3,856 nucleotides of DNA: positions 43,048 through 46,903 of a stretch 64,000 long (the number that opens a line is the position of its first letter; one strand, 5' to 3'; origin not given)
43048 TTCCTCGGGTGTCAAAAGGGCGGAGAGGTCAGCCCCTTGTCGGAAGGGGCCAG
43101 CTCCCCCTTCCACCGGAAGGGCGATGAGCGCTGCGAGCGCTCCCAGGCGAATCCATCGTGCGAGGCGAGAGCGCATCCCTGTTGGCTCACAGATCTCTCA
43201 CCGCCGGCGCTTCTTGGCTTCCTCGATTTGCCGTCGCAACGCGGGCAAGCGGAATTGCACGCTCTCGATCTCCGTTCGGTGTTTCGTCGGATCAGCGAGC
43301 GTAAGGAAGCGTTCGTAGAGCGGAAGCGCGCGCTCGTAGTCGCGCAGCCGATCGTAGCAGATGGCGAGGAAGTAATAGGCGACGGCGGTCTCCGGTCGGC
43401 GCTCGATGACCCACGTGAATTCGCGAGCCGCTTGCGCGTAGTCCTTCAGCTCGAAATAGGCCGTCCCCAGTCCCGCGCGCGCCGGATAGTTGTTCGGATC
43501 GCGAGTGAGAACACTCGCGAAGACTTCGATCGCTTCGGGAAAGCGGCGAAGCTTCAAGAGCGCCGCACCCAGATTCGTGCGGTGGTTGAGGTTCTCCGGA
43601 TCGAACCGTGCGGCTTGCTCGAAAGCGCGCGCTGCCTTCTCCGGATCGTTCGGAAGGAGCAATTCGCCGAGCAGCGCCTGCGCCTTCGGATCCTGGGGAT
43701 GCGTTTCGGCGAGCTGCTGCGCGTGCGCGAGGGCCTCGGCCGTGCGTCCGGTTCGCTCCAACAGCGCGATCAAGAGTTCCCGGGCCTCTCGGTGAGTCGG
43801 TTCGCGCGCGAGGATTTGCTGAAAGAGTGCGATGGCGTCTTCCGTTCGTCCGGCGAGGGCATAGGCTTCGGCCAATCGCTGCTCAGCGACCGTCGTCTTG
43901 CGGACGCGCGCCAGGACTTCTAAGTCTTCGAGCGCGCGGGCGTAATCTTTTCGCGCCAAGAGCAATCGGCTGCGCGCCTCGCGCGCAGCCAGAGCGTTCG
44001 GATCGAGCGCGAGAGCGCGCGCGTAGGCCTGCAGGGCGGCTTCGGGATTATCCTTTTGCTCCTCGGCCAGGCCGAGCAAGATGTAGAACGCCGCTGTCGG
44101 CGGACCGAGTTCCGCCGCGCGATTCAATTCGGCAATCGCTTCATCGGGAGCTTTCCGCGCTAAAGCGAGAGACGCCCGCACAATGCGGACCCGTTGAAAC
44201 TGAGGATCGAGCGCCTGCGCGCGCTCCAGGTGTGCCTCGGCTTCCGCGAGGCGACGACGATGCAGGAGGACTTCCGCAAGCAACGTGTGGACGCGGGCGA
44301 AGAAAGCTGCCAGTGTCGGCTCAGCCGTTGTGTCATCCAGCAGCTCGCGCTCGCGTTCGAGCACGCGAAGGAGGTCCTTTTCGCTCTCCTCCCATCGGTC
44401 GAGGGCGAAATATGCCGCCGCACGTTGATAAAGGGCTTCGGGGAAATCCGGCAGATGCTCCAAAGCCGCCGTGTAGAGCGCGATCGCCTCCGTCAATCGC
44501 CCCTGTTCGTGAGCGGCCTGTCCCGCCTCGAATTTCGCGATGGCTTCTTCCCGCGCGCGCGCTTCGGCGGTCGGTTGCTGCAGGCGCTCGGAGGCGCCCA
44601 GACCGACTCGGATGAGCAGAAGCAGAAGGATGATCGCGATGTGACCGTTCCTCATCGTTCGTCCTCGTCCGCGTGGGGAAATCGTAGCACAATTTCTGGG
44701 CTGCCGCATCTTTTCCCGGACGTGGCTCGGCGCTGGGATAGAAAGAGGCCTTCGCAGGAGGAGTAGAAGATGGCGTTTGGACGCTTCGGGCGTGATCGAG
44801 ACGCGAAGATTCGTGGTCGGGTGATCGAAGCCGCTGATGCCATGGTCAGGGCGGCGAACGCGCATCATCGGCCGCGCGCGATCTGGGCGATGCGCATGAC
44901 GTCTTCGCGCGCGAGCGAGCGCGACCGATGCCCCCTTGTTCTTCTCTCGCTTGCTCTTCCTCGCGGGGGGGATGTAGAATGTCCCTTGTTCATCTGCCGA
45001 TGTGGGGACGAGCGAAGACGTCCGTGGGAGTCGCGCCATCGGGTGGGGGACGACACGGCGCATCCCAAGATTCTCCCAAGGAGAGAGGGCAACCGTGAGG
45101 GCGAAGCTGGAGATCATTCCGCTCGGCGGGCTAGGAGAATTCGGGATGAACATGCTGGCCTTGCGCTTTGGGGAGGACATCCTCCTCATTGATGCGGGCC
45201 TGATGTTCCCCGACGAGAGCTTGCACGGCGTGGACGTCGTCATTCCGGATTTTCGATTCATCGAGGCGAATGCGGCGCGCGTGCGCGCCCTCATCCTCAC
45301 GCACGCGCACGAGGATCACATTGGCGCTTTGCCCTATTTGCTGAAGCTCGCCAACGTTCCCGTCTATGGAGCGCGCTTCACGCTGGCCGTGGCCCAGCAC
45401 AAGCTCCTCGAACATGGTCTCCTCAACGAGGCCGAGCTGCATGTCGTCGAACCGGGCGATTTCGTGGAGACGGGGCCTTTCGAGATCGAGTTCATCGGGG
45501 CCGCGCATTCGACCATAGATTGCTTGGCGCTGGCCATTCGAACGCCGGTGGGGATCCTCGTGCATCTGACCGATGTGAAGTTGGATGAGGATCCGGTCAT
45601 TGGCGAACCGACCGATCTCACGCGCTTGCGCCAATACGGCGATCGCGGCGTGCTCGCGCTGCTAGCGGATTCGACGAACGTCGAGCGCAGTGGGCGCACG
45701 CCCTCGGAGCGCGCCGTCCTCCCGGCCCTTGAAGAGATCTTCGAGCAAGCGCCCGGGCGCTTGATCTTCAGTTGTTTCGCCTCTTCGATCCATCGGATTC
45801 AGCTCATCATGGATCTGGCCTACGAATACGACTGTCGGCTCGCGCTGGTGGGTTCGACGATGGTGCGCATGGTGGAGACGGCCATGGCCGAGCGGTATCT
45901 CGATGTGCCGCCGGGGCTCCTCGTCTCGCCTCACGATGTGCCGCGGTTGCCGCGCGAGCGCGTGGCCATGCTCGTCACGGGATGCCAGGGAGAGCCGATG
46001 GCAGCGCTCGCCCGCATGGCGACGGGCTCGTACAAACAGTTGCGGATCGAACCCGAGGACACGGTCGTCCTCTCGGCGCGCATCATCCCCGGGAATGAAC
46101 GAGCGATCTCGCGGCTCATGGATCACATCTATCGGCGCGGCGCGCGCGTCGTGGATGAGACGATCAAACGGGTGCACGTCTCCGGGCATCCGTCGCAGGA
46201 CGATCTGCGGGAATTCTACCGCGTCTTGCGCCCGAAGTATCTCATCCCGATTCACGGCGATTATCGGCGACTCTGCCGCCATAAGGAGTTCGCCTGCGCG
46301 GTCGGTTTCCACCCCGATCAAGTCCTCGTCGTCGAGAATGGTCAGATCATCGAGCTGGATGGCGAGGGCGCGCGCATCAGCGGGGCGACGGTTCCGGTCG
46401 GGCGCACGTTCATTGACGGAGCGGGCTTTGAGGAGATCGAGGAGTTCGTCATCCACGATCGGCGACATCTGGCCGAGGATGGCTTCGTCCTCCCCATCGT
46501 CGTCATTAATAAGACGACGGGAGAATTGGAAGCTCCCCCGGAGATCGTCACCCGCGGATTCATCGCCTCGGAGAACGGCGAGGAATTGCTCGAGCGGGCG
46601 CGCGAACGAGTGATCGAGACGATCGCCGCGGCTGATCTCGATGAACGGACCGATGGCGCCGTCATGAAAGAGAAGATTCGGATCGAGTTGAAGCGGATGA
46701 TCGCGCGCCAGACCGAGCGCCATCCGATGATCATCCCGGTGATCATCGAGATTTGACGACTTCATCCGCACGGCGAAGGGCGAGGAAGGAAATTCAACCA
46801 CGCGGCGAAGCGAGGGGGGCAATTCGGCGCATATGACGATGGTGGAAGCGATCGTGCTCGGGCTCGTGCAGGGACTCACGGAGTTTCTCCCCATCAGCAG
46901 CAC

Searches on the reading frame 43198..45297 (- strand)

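Call 90: search_protein_families(library=pfam, proteins=[window:43198-45297:-], max_evalue=0.00001)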
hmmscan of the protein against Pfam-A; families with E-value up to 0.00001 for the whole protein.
window:43198-45297:- (699 aa): 18 families
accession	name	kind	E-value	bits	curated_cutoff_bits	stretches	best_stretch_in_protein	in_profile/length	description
PF07719.23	TPR_2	-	5.5e-40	132.6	27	0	334-366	1-33/34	Tetratricopeptide repeat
PF14559.12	TPR_19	-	1.8e-39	134.3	25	3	482-545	4-67/68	Tetratricopeptide repeat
PF00515.34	TPR_1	-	1e-38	130.1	27.8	0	403-434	2-33/34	Tetratricopeptide repeat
PF13432.12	TPR_16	-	2.7e-37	127.2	32.7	3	610-667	3-60/65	Tetratricopeptide repeat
PF13428.12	TPR_14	-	1.2e-28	97.1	23.5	0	473-511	5-43/44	Tetratricopeptide repeat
PF13424.12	TPR_12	-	4.2e-24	85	30.1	0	633-667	40-74/77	Tetratricopeptide repeat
PF13181.12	TPR_8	-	4.4e-23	79.9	25.7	0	403-434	2-33/34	Tetratricopeptide repeat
PF13431.12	TPR_17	-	2.2e-19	68.5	24.4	0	274-306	1-33/34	Tetratricopeptide repeat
PF13414.12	TPR_11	-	1.7e-17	63.2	26.8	1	259-299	1-41/42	TPR repeat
PF13174.12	TPR_6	-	2.2e-16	59.8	26.3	0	474-501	5-32/33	Tetratricopeptide repeat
PF13176.12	TPR_7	-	2.6e-16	58.7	27.9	0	640-674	1-35/36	Tetratricopeptide repeat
PF23914.1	TPR_CcmH_CycH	-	1.2e-14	54.8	42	1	531-634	44-151/158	Cytochrome c-type biogenesis protein H TPR domain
PF12895.13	ANAPC3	-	3.2e-13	50.2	27.2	0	518-593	4-79/82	Anaphase-promoting complex, cyclosome, subunit 3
PF13371.12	TPR_9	-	3e-12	46.8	35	0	577-640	2-65/73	Tetratricopeptide repeat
PF24575.1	TPR_Slam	-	3.3e-10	40.8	35.2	0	248-305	43-100/104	Surface lipoprotein assembly modifier, N-terminal TPR repeats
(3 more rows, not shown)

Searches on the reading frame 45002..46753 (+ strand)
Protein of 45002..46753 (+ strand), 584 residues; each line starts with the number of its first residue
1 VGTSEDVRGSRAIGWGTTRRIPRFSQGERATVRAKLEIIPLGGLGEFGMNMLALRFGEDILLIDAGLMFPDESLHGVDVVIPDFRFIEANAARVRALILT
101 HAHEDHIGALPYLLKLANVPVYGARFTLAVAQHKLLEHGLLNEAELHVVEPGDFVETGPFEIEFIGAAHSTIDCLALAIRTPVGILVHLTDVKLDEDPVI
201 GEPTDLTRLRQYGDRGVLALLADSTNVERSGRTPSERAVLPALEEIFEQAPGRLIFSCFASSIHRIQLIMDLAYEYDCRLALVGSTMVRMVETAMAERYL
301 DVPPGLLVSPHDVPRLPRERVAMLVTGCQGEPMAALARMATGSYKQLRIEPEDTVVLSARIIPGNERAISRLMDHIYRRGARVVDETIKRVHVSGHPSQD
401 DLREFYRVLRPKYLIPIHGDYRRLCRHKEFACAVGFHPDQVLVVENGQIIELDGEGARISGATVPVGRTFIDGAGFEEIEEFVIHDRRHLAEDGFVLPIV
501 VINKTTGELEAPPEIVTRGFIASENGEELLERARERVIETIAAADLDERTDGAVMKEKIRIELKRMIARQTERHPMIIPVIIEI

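Call 90: search_protein_families(library=pfam, proteins=[window:45002-46753:+], max_evalue=0.00001)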
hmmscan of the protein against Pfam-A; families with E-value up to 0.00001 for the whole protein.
window:45002-46753:+ (584 aa): 5 families
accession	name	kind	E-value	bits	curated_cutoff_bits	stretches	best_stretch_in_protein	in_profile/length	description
PF22505.1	RNase_J_b_CASP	-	1.7e-38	131.7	27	1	252-375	2-125/126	Ribonuclease J, beta-CASP domain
PF17770.6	RNase_J_C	-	4.1e-26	92.4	23.8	1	483-584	1-102/102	Ribonuclease J C-terminal domain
PF07521.17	RMMBL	-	7.3e-11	42.3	21.6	1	384-428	5-49/63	Zn-dependent metallo-hydrolase RNA specificity domain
PF00753.33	Lactamase_B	-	4.3e-10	40.3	22.7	1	51-144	8-94/196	Metallo-beta-lactamase superfamily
PF12706.13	Lactamase_B_2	-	4.7e-10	39.8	27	1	87-197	24-148/200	Beta-lactamase superfamily domain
